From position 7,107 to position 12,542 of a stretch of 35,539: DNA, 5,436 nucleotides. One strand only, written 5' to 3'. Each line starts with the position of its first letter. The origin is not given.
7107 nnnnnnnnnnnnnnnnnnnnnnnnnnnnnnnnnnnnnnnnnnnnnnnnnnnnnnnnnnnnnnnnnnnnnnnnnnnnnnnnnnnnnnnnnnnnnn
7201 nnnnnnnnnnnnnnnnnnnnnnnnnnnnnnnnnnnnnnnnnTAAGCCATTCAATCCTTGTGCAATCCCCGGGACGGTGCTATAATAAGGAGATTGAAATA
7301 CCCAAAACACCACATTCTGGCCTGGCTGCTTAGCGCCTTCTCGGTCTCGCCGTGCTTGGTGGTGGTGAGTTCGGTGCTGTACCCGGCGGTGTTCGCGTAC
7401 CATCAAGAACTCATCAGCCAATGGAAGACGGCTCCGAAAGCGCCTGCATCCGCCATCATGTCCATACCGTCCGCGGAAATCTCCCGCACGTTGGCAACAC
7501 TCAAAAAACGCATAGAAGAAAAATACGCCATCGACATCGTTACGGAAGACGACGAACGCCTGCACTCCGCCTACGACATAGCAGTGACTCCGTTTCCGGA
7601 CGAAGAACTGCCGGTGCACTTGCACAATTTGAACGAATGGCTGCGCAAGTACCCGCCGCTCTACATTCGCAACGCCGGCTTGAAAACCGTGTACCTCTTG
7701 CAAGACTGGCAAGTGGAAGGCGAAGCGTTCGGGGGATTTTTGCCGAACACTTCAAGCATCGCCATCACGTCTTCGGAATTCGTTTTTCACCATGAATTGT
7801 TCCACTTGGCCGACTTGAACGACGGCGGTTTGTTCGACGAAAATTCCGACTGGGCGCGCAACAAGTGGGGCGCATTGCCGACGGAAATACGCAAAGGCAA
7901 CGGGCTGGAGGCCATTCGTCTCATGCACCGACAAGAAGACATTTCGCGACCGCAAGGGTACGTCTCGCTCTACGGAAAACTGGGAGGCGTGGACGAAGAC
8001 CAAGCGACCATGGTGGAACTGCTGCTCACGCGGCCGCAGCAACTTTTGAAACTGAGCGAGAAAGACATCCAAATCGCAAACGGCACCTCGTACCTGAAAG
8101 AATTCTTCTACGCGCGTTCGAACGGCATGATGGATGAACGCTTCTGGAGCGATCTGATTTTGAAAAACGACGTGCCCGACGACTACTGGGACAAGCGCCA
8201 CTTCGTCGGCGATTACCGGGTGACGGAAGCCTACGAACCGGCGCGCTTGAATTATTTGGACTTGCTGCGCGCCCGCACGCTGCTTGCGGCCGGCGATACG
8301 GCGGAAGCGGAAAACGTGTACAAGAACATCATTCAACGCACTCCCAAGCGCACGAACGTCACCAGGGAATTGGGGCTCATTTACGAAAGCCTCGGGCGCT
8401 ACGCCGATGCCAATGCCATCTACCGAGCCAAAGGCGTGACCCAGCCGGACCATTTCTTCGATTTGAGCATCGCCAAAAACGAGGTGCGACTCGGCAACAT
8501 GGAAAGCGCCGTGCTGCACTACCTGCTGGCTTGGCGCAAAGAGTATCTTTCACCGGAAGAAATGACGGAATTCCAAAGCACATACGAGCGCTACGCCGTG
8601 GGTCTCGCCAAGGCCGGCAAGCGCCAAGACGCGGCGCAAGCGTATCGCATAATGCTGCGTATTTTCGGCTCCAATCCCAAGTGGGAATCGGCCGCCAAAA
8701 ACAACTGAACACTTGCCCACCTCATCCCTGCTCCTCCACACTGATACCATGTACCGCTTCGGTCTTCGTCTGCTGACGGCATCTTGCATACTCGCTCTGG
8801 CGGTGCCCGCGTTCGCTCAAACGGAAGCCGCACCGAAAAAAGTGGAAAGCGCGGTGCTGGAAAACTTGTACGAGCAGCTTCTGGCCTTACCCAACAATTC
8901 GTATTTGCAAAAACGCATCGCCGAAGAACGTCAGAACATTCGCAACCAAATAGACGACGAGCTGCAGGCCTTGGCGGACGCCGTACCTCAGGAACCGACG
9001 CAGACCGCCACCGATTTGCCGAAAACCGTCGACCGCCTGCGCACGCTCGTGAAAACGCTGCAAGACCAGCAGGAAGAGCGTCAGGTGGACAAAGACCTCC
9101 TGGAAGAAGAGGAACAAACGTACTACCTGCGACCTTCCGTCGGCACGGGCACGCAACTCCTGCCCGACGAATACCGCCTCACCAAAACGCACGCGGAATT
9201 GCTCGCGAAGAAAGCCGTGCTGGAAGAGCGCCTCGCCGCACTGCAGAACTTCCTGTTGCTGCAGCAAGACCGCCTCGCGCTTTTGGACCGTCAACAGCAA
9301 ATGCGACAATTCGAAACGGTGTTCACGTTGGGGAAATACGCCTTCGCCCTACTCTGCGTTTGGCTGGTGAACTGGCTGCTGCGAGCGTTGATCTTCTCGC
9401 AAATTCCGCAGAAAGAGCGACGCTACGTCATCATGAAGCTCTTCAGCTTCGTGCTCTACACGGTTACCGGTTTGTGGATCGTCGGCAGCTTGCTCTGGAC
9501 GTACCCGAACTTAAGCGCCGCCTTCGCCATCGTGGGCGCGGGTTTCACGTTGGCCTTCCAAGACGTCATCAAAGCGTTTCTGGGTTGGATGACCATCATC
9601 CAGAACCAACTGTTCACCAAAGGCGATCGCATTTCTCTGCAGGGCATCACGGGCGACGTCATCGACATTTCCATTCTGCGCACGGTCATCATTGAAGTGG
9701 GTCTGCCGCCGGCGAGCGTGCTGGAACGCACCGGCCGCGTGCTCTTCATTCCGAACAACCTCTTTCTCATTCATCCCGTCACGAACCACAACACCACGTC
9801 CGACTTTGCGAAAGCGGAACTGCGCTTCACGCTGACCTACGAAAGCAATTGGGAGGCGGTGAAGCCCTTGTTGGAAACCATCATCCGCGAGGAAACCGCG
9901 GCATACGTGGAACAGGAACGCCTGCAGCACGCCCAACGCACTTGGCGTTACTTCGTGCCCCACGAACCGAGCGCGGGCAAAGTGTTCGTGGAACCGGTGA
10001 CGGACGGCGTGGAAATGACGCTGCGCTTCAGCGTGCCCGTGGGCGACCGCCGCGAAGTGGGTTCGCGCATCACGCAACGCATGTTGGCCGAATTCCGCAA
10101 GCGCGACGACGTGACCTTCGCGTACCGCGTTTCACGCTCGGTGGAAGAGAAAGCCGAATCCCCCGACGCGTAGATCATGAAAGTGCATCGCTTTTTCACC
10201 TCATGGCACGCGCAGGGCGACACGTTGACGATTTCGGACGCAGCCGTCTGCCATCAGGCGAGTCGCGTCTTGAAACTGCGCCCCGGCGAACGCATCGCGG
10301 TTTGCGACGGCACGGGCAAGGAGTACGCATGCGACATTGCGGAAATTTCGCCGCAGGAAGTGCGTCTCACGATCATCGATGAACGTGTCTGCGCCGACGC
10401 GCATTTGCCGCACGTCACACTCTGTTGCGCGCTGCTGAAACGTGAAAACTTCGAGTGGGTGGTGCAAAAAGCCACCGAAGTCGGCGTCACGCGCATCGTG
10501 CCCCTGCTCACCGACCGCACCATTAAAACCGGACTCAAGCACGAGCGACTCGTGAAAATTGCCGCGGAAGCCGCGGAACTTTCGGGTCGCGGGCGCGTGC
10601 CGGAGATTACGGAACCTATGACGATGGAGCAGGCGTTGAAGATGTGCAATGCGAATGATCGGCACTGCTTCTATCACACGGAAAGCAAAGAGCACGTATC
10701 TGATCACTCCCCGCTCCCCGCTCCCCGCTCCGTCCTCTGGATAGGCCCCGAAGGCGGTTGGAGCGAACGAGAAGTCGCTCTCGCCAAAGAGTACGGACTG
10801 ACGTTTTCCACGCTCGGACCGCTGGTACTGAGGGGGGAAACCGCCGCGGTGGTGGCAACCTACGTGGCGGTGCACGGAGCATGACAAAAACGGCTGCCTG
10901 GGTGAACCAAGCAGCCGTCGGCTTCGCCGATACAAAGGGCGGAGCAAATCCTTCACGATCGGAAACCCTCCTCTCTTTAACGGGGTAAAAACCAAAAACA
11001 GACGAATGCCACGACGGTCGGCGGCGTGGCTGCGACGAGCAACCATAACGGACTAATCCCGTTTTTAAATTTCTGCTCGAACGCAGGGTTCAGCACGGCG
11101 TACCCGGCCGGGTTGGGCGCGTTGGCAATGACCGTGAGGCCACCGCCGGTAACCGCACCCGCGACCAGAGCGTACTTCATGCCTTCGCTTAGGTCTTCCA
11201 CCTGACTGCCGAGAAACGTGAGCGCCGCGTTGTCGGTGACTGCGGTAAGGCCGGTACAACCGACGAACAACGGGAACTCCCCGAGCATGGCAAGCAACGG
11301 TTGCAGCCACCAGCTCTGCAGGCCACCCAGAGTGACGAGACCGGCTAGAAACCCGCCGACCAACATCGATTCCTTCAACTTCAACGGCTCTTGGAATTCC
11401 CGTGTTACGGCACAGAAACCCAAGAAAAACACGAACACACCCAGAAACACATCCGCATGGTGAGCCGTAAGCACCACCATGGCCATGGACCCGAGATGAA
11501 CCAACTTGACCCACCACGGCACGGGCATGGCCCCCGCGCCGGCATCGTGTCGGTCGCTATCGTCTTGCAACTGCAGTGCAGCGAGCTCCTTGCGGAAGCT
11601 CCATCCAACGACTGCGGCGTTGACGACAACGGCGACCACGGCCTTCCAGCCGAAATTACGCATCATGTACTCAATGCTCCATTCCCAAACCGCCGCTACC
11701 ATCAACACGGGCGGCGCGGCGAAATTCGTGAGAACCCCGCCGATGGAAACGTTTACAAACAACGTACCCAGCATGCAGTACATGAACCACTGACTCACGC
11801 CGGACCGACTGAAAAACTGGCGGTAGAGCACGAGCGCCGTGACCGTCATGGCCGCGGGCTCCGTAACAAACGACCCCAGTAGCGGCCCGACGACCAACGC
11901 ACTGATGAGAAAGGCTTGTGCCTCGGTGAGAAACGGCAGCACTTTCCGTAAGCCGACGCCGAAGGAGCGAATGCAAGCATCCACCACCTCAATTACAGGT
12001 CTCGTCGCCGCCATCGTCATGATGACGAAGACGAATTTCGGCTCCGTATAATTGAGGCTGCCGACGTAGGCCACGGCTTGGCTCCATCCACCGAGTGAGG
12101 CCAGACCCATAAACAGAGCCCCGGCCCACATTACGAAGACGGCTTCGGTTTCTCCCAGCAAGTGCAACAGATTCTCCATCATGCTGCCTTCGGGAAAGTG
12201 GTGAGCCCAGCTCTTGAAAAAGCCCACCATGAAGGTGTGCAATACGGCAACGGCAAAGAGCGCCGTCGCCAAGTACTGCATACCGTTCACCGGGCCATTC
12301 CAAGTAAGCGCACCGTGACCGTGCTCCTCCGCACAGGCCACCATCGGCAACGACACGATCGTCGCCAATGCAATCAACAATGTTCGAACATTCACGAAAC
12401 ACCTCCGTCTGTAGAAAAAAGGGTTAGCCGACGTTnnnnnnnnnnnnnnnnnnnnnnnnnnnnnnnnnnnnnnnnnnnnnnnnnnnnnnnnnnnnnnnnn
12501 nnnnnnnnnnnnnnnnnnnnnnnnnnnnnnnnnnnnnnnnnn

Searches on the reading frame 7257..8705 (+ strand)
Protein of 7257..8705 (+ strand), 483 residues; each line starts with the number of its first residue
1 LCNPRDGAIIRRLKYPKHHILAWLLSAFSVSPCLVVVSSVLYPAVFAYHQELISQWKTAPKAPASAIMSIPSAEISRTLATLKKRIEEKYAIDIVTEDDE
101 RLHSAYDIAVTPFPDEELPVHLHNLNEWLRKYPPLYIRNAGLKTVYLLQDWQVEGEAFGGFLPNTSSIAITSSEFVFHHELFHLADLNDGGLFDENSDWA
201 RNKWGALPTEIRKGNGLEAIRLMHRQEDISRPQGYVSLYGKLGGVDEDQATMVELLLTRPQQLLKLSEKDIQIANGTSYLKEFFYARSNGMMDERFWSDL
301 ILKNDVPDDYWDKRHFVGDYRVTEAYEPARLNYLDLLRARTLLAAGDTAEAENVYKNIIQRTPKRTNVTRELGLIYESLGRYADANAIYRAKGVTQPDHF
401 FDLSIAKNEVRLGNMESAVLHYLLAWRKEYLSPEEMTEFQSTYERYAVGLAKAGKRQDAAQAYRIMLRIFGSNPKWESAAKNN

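Call 9: search_protein_families(library=pfam, proteins=[window:7257-8705:+], max_evalue=0.001)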
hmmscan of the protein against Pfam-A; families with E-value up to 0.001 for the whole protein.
window:7257-8705:+ (483 aa): 5 families
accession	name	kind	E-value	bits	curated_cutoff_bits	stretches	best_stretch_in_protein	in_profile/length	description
PF13428.12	TPR_14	-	2e-07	31.4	23.5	0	336-373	5-42/44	Tetratricopeptide repeat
PF13432.12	TPR_16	-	3.3e-07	31.1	32.7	1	336-391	1-56/65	Tetratricopeptide repeat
PF14559.12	TPR_19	-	5.5e-06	27.1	25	1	342-389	1-48/68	Tetratricopeptide repeat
PF07719.23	TPR_2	-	1e-05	25.7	27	0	338-364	7-33/34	Tetratricopeptide repeat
PF13176.12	TPR_7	-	0.00034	20.9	27.9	0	372-391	5-24/36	Tetratricopeptide repeat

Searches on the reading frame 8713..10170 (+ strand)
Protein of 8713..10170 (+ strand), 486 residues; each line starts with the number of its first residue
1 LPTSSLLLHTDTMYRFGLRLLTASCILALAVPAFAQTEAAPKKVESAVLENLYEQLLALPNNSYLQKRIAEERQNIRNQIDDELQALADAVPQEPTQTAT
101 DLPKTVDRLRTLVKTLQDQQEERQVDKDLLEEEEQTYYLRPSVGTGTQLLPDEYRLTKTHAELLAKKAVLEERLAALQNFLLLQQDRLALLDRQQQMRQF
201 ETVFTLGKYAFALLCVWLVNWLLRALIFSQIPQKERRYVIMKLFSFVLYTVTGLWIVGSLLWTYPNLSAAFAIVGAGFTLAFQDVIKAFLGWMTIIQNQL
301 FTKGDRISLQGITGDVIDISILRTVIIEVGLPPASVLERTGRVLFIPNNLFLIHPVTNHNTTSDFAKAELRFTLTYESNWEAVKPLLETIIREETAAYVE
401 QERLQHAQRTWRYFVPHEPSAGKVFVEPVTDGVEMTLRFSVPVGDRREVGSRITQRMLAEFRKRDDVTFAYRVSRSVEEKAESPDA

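Call 9: search_protein_families(library=pfam, proteins=[window:8713-10170:+], max_evalue=0.001)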
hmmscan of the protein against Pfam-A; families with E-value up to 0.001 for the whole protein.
window:8713-10170:+ (486 aa): 1 family
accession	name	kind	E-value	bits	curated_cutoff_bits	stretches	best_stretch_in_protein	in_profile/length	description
PF00924.24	MS_channel_2nd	-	6e-08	33.1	20.2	1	284-360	1-67/68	Mechanosensitive ion channel, beta-domain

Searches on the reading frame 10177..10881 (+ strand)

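Call 9: search_protein_families(library=pfam, proteins=[window:10177-10881:+], max_evalue=0.001)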
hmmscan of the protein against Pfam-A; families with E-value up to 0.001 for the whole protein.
window:10177-10881:+ (235 aa): 2 families
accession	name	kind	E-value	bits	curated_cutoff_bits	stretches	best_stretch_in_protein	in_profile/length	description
PF04452.19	Methyltrans_RNA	-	4.7e-41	140.6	23.9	1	78-229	4-162/165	RNA methyltransferase domain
PF20260.4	PUA_4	-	5.3e-09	36.5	23.9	1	30-67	11-48/48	RNA methyltransferase PUA domain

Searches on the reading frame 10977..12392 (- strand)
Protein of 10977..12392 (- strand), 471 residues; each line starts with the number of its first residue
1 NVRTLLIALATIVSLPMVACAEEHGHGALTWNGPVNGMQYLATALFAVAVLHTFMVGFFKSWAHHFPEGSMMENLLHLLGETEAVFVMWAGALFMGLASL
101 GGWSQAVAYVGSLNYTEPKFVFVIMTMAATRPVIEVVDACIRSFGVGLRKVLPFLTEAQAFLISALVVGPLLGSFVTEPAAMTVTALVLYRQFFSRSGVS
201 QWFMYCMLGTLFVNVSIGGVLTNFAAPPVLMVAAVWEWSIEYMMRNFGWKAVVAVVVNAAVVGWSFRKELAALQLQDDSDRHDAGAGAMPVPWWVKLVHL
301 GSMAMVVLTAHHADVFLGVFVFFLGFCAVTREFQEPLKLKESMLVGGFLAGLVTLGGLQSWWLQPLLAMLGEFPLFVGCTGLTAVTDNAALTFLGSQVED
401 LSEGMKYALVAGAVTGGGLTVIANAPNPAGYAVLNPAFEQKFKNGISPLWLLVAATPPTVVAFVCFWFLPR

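Call 9: search_protein_families(library=pfam, proteins=[window:10977-12392:-], max_evalue=0.001)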
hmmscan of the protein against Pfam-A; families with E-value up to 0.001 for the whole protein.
window:10977-12392:- (471 aa): 1 family
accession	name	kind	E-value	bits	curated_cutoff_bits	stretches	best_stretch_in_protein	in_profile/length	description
PF07399.17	Na_H_antiport_3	-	2.9e-161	537.6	25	1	38-469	2-419/419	Putative Na+/H+ antiporter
